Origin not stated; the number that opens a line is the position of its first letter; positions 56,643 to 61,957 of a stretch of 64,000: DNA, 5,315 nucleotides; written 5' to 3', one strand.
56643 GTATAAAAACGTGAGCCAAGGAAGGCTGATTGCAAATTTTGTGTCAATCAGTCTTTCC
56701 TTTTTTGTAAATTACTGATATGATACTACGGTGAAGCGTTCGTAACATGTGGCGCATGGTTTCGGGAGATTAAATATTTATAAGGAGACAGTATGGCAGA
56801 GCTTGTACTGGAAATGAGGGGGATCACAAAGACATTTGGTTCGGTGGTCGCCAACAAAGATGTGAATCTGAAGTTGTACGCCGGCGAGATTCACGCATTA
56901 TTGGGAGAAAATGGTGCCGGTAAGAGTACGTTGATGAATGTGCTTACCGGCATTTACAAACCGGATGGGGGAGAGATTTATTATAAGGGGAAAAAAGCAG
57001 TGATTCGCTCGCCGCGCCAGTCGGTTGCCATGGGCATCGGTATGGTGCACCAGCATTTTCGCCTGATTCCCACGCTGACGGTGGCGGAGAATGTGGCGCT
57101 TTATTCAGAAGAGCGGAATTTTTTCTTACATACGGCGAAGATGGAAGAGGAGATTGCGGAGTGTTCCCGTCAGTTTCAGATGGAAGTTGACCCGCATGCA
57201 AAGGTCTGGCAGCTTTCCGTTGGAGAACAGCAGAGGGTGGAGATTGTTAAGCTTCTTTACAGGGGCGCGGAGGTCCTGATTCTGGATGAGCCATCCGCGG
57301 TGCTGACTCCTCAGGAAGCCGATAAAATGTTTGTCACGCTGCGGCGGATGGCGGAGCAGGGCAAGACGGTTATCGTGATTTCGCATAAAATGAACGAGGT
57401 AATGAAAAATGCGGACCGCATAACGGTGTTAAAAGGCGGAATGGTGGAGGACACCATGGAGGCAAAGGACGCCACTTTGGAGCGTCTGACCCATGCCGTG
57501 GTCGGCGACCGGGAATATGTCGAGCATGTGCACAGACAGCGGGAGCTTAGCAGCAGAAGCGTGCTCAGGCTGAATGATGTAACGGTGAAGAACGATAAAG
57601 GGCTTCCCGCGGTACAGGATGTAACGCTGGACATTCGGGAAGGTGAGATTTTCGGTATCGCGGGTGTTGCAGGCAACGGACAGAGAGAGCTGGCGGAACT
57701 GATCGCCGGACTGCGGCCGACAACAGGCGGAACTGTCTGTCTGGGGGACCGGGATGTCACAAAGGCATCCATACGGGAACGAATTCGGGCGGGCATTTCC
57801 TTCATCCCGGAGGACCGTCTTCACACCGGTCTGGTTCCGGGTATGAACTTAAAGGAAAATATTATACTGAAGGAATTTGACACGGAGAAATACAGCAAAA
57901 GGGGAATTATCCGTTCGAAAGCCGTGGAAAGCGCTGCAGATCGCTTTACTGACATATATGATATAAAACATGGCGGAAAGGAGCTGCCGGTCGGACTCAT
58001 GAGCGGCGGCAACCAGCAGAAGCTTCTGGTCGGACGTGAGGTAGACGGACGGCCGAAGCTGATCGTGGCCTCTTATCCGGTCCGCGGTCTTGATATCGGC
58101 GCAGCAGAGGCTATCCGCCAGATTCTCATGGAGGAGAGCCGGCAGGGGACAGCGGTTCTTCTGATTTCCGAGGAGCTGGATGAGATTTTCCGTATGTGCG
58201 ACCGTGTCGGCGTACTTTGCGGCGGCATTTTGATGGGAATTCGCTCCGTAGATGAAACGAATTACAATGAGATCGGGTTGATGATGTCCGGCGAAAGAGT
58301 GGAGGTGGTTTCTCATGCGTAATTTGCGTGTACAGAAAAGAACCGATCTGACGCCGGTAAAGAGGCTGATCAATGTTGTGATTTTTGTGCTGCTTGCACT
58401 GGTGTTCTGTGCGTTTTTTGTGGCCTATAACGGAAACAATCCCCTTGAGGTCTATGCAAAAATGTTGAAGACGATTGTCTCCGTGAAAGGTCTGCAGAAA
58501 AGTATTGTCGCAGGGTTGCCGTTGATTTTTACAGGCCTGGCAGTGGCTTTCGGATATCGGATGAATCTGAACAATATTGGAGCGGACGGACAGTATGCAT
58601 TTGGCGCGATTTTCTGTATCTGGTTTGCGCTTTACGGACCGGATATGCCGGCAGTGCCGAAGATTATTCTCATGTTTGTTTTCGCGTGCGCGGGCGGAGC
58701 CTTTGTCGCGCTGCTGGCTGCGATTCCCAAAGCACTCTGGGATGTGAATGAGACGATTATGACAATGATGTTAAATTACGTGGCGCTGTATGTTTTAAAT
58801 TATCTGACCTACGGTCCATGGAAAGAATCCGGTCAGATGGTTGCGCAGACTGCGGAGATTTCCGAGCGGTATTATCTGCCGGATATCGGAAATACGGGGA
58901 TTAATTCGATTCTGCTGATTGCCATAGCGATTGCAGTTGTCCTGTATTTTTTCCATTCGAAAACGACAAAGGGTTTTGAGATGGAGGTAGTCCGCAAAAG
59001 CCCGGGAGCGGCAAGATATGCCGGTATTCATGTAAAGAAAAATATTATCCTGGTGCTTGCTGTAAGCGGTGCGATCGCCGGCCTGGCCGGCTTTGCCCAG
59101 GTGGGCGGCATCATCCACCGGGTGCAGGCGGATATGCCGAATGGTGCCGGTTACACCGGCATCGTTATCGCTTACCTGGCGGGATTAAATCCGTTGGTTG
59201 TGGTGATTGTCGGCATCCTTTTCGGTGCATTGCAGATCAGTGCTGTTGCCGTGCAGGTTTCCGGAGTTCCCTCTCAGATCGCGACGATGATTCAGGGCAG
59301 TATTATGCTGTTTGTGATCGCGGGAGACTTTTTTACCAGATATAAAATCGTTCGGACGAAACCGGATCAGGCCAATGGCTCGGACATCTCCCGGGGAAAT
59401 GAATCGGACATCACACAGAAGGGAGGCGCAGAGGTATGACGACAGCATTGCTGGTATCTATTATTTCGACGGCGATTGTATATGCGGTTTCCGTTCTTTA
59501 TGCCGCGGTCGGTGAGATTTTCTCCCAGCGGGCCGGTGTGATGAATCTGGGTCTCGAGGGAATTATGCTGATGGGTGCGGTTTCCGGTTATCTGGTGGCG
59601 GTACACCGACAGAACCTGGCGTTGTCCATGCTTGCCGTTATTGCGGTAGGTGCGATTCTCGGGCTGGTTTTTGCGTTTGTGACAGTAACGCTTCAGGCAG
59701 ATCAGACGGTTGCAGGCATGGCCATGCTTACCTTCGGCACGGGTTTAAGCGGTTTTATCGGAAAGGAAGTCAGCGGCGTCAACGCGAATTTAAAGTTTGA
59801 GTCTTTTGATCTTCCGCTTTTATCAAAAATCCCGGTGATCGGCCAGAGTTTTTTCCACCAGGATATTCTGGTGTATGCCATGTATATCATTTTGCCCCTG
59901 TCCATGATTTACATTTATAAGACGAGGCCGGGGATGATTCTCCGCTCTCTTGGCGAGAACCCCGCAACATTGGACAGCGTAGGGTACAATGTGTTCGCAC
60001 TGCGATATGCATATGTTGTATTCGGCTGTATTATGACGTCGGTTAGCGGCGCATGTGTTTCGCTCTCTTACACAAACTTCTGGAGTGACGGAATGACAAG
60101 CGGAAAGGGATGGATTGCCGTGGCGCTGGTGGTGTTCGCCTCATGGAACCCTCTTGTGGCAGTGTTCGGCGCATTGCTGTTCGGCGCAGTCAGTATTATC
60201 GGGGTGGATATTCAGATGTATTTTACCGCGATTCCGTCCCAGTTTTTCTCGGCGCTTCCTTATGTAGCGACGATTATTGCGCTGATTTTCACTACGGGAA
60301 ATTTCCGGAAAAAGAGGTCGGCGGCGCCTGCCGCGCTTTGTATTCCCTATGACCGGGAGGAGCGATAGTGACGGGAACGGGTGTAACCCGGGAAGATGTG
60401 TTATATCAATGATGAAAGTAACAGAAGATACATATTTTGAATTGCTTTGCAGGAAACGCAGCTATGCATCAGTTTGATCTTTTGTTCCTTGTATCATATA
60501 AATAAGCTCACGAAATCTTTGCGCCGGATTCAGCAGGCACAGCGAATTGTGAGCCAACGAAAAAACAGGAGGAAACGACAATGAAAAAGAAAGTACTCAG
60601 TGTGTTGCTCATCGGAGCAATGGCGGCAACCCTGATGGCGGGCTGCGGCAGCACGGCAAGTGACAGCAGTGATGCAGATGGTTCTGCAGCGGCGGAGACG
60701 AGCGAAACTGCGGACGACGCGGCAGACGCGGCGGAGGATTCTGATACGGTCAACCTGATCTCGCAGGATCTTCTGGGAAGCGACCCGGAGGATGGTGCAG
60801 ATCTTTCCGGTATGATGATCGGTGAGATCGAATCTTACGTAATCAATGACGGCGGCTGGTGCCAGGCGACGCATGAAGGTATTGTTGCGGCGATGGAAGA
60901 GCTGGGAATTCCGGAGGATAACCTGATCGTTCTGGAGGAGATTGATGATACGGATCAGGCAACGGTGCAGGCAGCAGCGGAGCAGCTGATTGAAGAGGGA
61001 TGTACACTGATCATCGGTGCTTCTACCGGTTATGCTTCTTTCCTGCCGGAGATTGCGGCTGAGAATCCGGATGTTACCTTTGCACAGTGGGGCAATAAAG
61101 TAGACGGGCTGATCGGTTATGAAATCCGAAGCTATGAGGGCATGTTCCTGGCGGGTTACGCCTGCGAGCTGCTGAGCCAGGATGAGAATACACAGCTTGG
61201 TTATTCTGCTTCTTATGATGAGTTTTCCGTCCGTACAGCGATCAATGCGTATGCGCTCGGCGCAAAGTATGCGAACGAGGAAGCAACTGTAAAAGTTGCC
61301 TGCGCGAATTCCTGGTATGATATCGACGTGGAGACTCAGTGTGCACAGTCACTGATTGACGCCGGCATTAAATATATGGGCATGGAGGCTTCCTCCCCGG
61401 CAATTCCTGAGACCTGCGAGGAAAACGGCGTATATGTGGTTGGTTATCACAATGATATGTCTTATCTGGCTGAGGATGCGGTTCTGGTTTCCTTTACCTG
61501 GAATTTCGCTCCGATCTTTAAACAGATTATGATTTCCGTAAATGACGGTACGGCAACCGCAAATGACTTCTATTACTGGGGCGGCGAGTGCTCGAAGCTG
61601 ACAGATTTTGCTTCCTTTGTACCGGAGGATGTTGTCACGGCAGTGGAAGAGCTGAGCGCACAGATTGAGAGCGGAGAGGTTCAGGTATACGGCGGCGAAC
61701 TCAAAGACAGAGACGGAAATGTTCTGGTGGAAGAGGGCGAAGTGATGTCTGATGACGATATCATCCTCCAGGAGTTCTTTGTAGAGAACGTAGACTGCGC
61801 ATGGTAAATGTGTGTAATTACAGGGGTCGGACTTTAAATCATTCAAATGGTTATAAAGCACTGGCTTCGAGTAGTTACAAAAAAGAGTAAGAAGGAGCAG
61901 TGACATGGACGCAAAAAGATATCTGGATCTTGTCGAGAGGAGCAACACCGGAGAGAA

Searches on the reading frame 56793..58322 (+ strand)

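Call 6: search_protein_families(library=pfam, proteins=[window:56793-58322:+], max_evalue=0.001)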
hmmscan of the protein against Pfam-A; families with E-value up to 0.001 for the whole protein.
window:56793-58322:+ (509 aa): 3 families
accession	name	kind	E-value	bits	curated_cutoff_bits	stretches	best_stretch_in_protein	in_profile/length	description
PF00005.33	ABC_tran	-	4.6e-50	170.2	25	2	22-168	2-136/137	ABC transporter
PF13304.12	AAA_21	-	4.6e-05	24.1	27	0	33-52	1-20/304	AAA domain, putative AbiEii toxin, Type IV TA system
PF02463.25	SMC_N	-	0.00082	19.3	40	0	31-211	24-209/220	RecF/RecN/SMC N terminal domain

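Call 27: search_protein_families(library=ncbifam, proteins=[window:56793-58322:+], max_evalue=0.001)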
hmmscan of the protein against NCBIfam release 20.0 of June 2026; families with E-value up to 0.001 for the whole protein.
window:56793-58322:+ (509 aa): 187 families (the best 25 are shown)
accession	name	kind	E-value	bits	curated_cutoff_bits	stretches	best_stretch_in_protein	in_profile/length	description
NF047930.1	ABC_ATP_B6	equivalog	8.2e-142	473.4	670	1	5-500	2-510/510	putative B6 ABC transporter ATP-binding protein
NF010069.0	PRK13549.1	equivalog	8.3e-108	361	699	1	1-482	1-485/513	xylose ABC transporter ATP-binding protein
NF008030.0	PRK10762.1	equivalog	4e-107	359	745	1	4-490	3-483/501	ribose ABC transporter ATP-binding protein RbsA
NF011967.0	PRK15439.1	equivalog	6.6e-106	354.7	586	1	4-501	10-502/510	autoinducer 2 ABC transporter ATP-binding protein LsrA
NF040905.2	GguA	equivalog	5.6e-105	351.6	810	1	5-493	1-495/500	multiple monosaccharide ABC transporter ATP-binding protein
NF008442.0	PRK11288.1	equivalog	3.8e-104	348.8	689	1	4-489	6-486/504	L-arabinose ABC transporter ATP-binding protein AraG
NF041861.1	YtfR_transport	equivalog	5.1e-104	348.4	850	2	5-475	1-467/492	galactofuranose ABC transporter, ATP-binding protein YtfR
NF008215.0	PRK10982.1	equivalog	1.3e-102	344.1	828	1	3-494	11-498/506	galactose/methyl galactoside ABC transporter ATP-binding protein MglA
NF007253.0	PRK09700.1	equivalog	1.2e-99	334.2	772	1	1-489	1-497/510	D-allose ABC transporter ATP-binding protein AlsA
TIGR02633.1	xylG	equivalog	6.8e-93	311.8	723.65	1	6-481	2-482/500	D-xylose ABC transporter ATP-binding protein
TIGR01188.1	drrA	subfamily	3.2e-62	210.5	312.45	2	13-238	1-221/302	daunorubicin resistance ABC transporter, ATP-binding protein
TIGR03411.1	urea_trans_UrtD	equivalog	5.6e-57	193.2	304.1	2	5-218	2-220/242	urea ABC transporter ATP-binding protein UrtD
NF040840.2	tungstate_WtpC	equivalog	3.6e-54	184.3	440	2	8-226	4-217/347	tungstate ABC transporter ATP-binding protein WtpC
TIGR03410.1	urea_trans_UrtE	equivalog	2.9e-53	180.7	285.8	2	6-232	1-224/230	urea ABC transporter ATP-binding subunit UrtE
TIGR02673.1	FtsE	equivalog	5.9e-53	179.7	264.85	2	6-216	2-213/214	cell division ATP-binding protein FtsE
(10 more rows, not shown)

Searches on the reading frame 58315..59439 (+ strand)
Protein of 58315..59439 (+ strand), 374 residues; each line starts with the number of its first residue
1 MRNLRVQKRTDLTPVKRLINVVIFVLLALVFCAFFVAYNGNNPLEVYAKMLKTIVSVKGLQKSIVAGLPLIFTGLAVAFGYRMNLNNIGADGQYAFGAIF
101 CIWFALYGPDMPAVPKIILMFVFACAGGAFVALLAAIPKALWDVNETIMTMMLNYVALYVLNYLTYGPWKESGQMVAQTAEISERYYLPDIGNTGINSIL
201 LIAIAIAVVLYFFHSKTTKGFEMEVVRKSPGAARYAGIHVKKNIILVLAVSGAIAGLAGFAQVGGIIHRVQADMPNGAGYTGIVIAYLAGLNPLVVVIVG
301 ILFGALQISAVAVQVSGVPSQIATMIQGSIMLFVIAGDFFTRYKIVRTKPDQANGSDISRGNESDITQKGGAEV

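Call 6: search_protein_families(library=pfam, proteins=[window:58315-59439:+], max_evalue=0.001)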
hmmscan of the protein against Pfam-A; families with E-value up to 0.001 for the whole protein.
window:58315-59439:+ (374 aa): 1 family
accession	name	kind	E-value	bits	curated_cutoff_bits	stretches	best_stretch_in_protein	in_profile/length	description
PF02653.21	BPD_transp_2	-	6.7e-35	121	26.8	1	63-334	5-268/269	Branched-chain amino acid transport system / permease component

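Call 27: search_protein_families(library=ncbifam, proteins=[window:58315-59439:+], max_evalue=0.001)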
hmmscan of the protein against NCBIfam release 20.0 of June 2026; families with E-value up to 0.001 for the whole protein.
window:58315-59439:+ (374 aa): 5 families
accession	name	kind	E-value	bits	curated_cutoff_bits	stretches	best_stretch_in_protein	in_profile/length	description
NF047929.1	ABC_B6_perm_2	equivalog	2.8e-45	154.9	400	1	17-337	2-325/337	putative B6 ABC transporter permease subunit 2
NF047928.1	ABC_B6_perm_1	equivalog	5.9e-19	68.3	465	1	60-335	14-289/311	putative B6 ABC transporter permease subunit 1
NF007014.0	PRK09478.1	equivalog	1.1e-05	24.9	386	1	109-339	98-329/336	galactose/methyl galactoside ABC transporter permease MglC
NF007252.0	PRK09699.1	equivalog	2.2e-05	23.9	396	1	196-287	176-264/326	D-allose ABC transporter permease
NF011612.1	PRK15038.1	equivalog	0.00026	20.3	500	1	194-339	158-306/322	autoinducer 2 ABC transporter permease LsrD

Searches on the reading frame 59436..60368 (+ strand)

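Call 6: search_protein_families(library=pfam, proteins=[window:59436-60368:+], max_evalue=0.001)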
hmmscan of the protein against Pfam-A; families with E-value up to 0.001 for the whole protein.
window:59436-60368:+ (310 aa): 1 family
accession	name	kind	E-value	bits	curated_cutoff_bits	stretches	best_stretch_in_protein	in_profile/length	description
PF02653.21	BPD_transp_2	-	3.9e-28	98.8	26.8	1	10-283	2-269/269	Branched-chain amino acid transport system / permease component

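Call 27: search_protein_families(library=ncbifam, proteins=[window:59436-60368:+], max_evalue=0.001)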
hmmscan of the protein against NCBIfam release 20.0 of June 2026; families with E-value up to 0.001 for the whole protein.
window:59436-60368:+ (310 aa): 2 families
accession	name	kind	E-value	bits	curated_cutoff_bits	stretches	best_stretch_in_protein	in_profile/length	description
NF047928.1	ABC_B6_perm_1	equivalog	6.3e-50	170.1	465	1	1-310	5-311/311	putative B6 ABC transporter permease subunit 1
NF047929.1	ABC_B6_perm_2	equivalog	1.1e-09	37.9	400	1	12-283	48-321/337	putative B6 ABC transporter permease subunit 2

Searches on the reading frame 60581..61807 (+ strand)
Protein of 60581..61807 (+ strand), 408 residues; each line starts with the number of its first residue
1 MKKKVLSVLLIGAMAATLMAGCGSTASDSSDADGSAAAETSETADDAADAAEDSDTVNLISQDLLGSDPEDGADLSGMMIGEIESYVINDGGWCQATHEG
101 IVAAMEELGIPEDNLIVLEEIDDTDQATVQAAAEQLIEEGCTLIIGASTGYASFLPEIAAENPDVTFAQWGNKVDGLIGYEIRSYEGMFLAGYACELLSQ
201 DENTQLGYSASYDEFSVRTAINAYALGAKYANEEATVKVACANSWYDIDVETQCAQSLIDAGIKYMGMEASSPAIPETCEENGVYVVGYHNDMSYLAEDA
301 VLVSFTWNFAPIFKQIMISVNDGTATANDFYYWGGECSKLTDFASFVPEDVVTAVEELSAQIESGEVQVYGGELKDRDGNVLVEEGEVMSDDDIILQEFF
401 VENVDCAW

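Call 6: search_protein_families(library=pfam, proteins=[window:60581-61807:+], max_evalue=0.001)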
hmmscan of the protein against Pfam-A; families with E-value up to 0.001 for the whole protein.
window:60581-61807:+ (408 aa): 1 family
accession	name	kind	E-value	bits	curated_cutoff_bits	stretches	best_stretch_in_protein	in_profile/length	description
PF02608.20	Bmp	-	6.9e-34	117.6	24.1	1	87-327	11-254/301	ABC transporter substrate-binding protein PnrA-like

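Call 26: search_solved_structures(query=window:60581-61807:+, max_evalue=0.001, show_alignments=1)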
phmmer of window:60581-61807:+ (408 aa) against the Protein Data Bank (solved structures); distinct sequences matched with E-value up to 0.001: 6.
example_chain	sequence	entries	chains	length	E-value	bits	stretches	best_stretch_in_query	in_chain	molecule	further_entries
3s99_A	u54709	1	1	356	5.1e-32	114.8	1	89-405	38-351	Basic membrane lipoprotein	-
6pi5_A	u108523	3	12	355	4.6e-29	105.1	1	85-389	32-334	Atrazine periplasmic binding protein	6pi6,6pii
2hqb_A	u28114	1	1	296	8.5e-17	64.7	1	77-366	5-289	Transcriptional activator of comK gene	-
9q1u_A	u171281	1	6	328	8.8e-09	38.3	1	134-308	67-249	Basic membrane protein A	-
7x0r_A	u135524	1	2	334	1.1e-08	37.9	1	87-369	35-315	Lbp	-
6shu_A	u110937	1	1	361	1.2e-05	28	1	138-306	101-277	Basic membrane protein D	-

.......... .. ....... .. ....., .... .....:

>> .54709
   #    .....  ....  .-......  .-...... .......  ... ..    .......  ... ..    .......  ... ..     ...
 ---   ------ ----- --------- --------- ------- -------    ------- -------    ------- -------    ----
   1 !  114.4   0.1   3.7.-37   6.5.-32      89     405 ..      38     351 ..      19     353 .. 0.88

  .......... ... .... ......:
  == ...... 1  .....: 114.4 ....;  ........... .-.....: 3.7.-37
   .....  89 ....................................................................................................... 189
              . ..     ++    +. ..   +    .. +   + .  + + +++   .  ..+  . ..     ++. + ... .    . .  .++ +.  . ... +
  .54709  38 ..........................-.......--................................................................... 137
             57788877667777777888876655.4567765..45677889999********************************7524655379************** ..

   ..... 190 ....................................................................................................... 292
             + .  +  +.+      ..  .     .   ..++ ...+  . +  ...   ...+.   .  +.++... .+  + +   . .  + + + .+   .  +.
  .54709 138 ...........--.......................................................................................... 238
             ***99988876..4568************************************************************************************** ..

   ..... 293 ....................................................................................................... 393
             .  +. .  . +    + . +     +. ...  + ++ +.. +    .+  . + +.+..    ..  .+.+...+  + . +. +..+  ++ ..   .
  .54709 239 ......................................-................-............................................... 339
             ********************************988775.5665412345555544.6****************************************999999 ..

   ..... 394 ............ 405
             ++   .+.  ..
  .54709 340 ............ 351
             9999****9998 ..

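Call 27: search_protein_families(library=ncbifam, proteins=[window:60581-61807:+], max_evalue=0.001)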
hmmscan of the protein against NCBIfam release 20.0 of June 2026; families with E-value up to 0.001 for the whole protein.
window:60581-61807:+ (408 aa): 1 family
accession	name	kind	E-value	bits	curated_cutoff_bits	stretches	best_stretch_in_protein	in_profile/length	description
NF047927.1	ABC_BMP_B6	equivalog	2.5e-16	59.8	400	1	89-370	14-300/314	putative B6 ABC transporter substrate-binding protein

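Call 54: search_solved_structures(query=window:60581-61807:+, max_evalue=1e-20, show_alignments=2)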
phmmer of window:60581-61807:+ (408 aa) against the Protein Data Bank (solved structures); distinct sequences matched with E-value up to 1e-20: 2.
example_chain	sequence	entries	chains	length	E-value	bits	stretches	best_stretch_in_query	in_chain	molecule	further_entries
3s99_A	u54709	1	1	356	5.1e-32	114.8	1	89-405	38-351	Basic membrane lipoprotein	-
6pi5_A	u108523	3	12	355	4.6e-29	105.1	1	85-389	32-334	Atrazine periplasmic binding protein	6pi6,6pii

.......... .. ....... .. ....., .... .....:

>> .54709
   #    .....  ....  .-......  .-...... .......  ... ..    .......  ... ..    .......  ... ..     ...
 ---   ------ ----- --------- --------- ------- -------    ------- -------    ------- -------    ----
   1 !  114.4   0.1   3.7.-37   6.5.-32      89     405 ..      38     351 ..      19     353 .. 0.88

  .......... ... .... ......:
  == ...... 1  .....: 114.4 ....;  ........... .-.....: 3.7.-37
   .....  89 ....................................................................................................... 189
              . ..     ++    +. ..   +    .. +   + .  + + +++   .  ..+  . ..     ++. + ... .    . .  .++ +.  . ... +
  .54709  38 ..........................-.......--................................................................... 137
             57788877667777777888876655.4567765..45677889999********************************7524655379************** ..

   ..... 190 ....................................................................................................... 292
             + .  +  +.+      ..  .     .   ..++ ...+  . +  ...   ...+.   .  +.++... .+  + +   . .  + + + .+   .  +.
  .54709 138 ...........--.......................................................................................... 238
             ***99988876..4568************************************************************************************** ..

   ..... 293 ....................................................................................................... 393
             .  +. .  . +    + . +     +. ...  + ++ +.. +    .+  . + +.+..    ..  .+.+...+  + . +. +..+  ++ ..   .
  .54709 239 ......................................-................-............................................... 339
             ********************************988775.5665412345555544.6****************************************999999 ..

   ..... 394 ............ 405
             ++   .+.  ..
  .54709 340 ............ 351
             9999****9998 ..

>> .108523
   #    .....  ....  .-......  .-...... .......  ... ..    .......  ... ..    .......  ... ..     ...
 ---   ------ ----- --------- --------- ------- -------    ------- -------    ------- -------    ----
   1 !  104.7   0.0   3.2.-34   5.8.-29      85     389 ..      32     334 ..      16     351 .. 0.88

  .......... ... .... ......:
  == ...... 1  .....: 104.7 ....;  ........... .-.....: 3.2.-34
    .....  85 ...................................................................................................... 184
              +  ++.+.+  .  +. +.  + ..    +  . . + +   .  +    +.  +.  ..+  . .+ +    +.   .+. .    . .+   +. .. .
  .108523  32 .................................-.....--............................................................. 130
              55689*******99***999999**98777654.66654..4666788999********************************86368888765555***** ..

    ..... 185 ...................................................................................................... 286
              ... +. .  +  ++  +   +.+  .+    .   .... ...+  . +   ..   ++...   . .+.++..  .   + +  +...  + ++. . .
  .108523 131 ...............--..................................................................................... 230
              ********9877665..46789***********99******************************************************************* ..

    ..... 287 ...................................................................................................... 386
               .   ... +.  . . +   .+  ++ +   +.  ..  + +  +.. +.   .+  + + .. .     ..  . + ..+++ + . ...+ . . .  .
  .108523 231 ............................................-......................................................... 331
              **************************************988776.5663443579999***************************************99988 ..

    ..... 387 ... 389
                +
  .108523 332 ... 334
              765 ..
